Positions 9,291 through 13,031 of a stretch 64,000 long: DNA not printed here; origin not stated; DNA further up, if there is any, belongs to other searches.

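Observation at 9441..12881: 1146-aa orphan protein with a signal peptide and one mid-chain TM, translationally coupled to a zinc-ribbon gene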

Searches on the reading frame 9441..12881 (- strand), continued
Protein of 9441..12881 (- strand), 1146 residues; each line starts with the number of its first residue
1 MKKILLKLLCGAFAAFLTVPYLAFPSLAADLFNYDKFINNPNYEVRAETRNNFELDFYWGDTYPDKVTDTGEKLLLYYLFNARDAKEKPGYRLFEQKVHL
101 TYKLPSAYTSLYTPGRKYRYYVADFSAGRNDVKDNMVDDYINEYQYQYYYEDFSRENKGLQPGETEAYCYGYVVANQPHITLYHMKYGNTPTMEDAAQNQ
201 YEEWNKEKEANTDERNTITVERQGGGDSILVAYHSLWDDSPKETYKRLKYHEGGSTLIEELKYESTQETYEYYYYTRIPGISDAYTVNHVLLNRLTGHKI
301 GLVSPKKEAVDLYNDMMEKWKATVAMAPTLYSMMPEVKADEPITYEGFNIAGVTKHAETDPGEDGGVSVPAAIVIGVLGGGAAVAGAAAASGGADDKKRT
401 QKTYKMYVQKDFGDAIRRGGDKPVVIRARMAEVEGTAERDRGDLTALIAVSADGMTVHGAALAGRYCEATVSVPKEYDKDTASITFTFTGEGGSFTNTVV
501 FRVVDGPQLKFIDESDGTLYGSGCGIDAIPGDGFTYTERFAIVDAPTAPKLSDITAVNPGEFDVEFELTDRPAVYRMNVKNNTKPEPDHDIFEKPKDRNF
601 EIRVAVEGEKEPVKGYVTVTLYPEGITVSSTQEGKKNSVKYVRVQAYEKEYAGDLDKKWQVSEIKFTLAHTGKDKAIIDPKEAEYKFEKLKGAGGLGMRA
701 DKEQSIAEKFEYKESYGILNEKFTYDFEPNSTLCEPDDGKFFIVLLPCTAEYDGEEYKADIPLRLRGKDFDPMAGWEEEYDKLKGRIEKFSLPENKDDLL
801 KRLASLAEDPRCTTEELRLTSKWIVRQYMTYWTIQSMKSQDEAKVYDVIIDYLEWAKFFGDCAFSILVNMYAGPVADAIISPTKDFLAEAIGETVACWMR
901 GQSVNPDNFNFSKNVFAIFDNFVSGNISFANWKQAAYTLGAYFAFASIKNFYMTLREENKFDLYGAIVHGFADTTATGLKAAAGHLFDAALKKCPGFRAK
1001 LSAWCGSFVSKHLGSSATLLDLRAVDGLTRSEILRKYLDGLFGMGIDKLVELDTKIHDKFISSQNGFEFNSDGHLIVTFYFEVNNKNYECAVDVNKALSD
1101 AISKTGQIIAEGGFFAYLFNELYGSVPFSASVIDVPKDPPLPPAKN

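Call 33: predict_structure(alignment_id=A1)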
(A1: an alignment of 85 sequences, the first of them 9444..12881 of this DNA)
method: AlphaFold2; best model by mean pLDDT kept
length: 1146 residues; sequences in the alignment: 85
mean_pLDDT: 70.7   pTM: 0.42
mean pLDDT of the five models: 70.7, 69.4, 68.5, 68.0, 64.5
residues with pLDDT >= 90: 218; 70-90: 407; 50-70: 327; < 50: 194
segments of 3 or more residues with pLDDT < 50: 25-30, 53-65, 112-141, 143-145, 153-158, 345-350, 371-397, 1013-1066, 1082-1084, 1086-1090, 1096-1112, 1138-1146
pLDDT, mean of each block of 10 residues (from residue 1): 75 80 52 64 65 42 49 64 58 65 68 43 44 42 49 48 55 68 77 90 90 85 85 87 68 61 78 87 84 74 59 75 81 79 48 68 66 30 28 40 78 79 86 78 85 87 88 86 86 76 85 84 92 94 85 91 93 91 88 94 88 93 95 91 91 79 95 93 94 91 91 91 93 86 95 94 91 80 86 83 78 81 82 75 72 67 60 55 67 72 65 62 53 61 71 73 69 60 54 56 54 43 35 42 45 40 46 53 46 49 35 52 55 52 41
secondary structure, 60 per line:
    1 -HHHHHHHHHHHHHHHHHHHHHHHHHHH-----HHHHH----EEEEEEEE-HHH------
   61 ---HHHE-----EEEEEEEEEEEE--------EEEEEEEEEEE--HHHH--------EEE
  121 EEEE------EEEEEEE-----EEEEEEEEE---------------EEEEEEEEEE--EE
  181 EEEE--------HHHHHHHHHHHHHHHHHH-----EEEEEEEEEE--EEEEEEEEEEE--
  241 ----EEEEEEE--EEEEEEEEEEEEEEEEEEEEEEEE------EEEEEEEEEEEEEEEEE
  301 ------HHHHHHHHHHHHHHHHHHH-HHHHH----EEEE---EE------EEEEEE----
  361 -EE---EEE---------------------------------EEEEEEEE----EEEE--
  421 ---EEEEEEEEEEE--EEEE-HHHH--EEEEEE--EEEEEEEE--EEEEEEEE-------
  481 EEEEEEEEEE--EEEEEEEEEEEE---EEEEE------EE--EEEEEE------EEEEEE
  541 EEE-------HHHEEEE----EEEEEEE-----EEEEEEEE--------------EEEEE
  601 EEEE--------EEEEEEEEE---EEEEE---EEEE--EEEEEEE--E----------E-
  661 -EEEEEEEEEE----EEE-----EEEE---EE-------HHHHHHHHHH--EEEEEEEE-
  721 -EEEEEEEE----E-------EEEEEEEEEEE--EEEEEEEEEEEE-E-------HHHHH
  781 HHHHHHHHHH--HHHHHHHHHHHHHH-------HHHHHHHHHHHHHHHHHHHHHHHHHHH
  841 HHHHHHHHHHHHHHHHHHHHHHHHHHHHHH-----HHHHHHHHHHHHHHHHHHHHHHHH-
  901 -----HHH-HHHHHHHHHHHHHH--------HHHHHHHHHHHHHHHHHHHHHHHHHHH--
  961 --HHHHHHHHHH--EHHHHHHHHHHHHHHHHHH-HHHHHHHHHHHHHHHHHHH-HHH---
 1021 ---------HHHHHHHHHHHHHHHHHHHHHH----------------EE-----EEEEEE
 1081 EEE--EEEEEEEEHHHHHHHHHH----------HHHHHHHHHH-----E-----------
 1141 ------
elements in order (helices of 4 or more, strands of 3 or more residues): H2-28 H34-38 E43-50 E73-84 E93-103 H106-109 E118-124 E131-137 E143-151 E167-176 E179-184 H193-210 E216-225 E228-238 E245-251 E254-277 E284-300 H307-325 H327-331 E336-339 E351-356 E367-369 E403-410 E415-418 E424-434 E437-440 H442-445 E448-453 E456-463 E466-473 E481-490 E493-504 E508-512 E523-528 E535-543 E554-557 E562-568 E574-581 E596-604 E613-621 E625-629 E633-636 E639-645 E662-671 E676-678 E684-687 H700-709 E712-719 E722-729 E742-752 E755-766 H776-790 H793-806 H814-870 H876-899 H910-923 H932-958 H963-972 H976-993 H995-1013 H1030-1051 E1075-1083 E1086-1093 H1094-1103 H1114-1123
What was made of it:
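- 10572..11684 (-): Target residues 400-770: about four tandem Ig-like beta-sandwich domains, predicted cytoplasmic. AF2 pLDDT about 85-95 (call 33).
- Checked: AF2 did not model the Gly/Ala-rich TM as a helix (pLDDT <50, call 33).
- AF2 did not model the TM as a helix (pLDDT <50, call 33), and no dedicated topology predictor was available. AF2 gives no helix for the segment (call 33).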

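Call 35: search_protein_representatives(alignment_id=A1)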
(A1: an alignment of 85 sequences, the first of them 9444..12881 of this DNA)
Query: 85 sequences, 1067 profile positions. Proteins with E-value up to 0.001 (for the whole library): 577; up to 1e-10: 499; up to 1e-30: 316. The best 150 are listed.
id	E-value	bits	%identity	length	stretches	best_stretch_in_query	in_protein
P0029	0.0e+00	1504.7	-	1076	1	1-1065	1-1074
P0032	0.0e+00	1465.5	-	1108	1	1-1066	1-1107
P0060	0.0e+00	1447.4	-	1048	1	1-1066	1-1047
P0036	0.0e+00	1446.0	-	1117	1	3-1067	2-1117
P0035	0.0e+00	1445.3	-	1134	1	14-1067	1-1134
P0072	0.0e+00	1337.1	-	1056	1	1-1066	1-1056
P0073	0.0e+00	1318.9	-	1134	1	1-1065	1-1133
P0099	0.0e+00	1291.7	-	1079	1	3-1064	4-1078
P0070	0.0e+00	1279.8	-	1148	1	1-1066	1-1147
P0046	0.0e+00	1210.9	-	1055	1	1-1065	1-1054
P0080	0.0e+00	1200.8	-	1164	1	1-1064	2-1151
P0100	0.0e+00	1196.0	-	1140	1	3-1066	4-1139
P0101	0.0e+00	1126.8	-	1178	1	1-1066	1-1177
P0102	0.0e+00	1112.7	-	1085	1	1-1065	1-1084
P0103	0.0e+00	1065.1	-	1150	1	1-1063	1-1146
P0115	1.9e-190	652.1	-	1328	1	110-1064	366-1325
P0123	2.9e-177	608.5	-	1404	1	9-1063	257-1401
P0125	7.4e-176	603.8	-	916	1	247-1051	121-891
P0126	2.8e-175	601.9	-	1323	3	130-928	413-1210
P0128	4.0e-175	601.4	-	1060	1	11-1051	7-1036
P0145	5.1e-158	544.7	-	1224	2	311-1049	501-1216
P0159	4.0e-143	495.4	-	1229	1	1-1051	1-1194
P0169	3.3e-138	479.1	-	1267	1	1-1051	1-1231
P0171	2.3e-137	476.3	-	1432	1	263-1050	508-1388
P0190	9.4e-127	441.2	-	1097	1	244-1051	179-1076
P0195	1.3e-123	430.9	-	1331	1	187-991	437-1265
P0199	9.6e-122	424.6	-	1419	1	253-1008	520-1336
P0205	5.4e-118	412.2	-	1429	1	262-1050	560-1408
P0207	1.5e-116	407.5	-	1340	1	2-1046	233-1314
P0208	2.4e-116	406.8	-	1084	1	260-1051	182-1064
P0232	2.5e-91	324.0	-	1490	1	182-976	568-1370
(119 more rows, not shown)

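Call 36: fold_search(model_id=the predicted structure, library=pdb)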
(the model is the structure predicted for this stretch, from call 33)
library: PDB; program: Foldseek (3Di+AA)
matches with E <= 10: 1464; with E <= 0.001: 166
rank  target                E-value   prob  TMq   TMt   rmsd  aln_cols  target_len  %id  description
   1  7aml_A                1.4e-08  1.00  0.11  0.16  14.0       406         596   10  RET/GDNF/GFRa1 extracellular complex Cryo-EM structure (released 2021-01-13)
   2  7amk_B                5.0e-08  1.00  0.12  0.18  13.8       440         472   11  Zebrafish RET Cadherin Like Domains 1 to 4. (released 2021-02-03)
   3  6dms                  1.3e-07  1.00  0.11  0.15  14.0       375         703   10  Endo-fucoidan hydrolase MfFcnA4_H294Q from glycoside hydrolase family 107 (released 2018-10-03)
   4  5erp_B                1.5e-07  1.00  0.14  0.27  17.4       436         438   10  Crystal structure of human Desmocollin-2 ectodomain fragment EC2-5 (released 2016-06-15)
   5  4oia_B                2.6e-07  1.00  0.10  0.21  15.5       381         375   10  Crystal Structure of ICAM-5 D1-D4 ectodomain fragment, Space Group P4322 (released 2014-07-16)
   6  2rik                  3.4e-07  1.00  0.09  0.26  16.3       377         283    9  I-band fragment I67-I69 from titin (released 2008-01-22)
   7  6q2o_E                3.6e-07  1.00  0.11  0.16  14.7       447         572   10  Cryo-EM structure of RET/GFRa2/NRTN extracellular complex. The 3D refinement was applied with C2 symmetry. (released 2019-10-02)
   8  1z7z_I                4.5e-07  1.00  0.10  0.19  14.9       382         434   10  Cryo-em structure of human coxsackievirus A21 complexed with five domain icam-1kilifi (released 2005-08-02)
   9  5szo_B                5.0e-07  1.00  0.10  0.21  20.9       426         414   12  Protocadherin Gamma B7 extracellular cadherin domains 1-4 P41212 crystal form (released 2016-10-19)
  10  5szp_A                5.5e-07  1.00  0.10  0.22  21.2       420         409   10  Protocadherin Gamma B7 extracellular cadherin domains 1-4 P21 crystal form (released 2016-10-19)
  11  5szo_A                5.5e-07  1.00  0.10  0.21  21.1       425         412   12  Protocadherin Gamma B7 extracellular cadherin domains 1-4 P41212 crystal form (released 2016-10-19)
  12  1l3w                  5.5e-07  1.00  0.11  0.18  32.1       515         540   10  C-cadherin Ectodomain (released 2002-04-26)
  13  3b43                  5.8e-07  0.97  0.08  0.13  51.4       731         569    7  I-band fragment I65-I70 from titin (released 2008-01-22)
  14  5szm_A                7.1e-07  1.00  0.10  0.21  20.4       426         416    9  Protocadherin gamma A8 extracellular cadherin domains 1-4 (released 2016-10-19)
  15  2rjm                  7.4e-07  1.00  0.09  0.27  16.4       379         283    9  3Ig structure of titin domains I67-I69 E-to-A mutated variant (released 2008-01-22)
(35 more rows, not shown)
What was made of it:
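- Closest known: Tandem Ig-like / E-set arrays. Same: Residues 400-770 fold as about four consecutive beta-sandwiches, with Foldseek E values down to 1e-8 (calls 33, 36).
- Tandem Ig-like arrays are more typical of extracellular proteins (call 36). Foldseek neighbours include S-layer proteins (SbsB, Sap), invasin and cadherins (call 36).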

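Call 37: search_solved_structures(query=A1, max_evalue=1)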
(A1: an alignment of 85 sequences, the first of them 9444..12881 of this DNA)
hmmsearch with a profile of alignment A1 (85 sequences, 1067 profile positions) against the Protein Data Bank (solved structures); distinct sequences matched with E-value up to 1: 0.

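Call 39: search_protein_families(library=pfam, proteins=[P0115, P0123, P0171, P0199, P0232, P0091, P0098], max_evalue=0.001)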
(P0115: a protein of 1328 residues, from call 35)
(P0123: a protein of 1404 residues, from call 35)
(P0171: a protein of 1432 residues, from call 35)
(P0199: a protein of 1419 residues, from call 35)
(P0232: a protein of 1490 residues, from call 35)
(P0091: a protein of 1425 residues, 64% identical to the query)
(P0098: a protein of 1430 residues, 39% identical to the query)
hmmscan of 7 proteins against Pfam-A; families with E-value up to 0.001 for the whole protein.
P0115 (1328 aa): 1 family
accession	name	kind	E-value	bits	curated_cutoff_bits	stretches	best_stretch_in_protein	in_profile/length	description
PF13240.11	Zn_Ribbon_1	-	2.9e-05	24.2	25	1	4-25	1-22/23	zinc-ribbon domain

P0123 (1404 aa): 0 families

P0171 (1432 aa): 3 families
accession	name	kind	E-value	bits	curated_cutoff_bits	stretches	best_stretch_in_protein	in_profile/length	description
PF13240.11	Zn_Ribbon_1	-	7e-05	22.9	25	1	4-26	1-23/23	zinc-ribbon domain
PF13248.11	Zn_ribbon_3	-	0.00079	19.3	27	1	3-25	3-25/26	zinc-ribbon domain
PF12773.13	DZR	-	0.00091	19.8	27.3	0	5-27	1-23/45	Double zinc ribbon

P0199 (1419 aa): 0 families

P0232 (1490 aa): 0 families

P0091 (1425 aa): 0 families

P0098 (1430 aa): 0 families
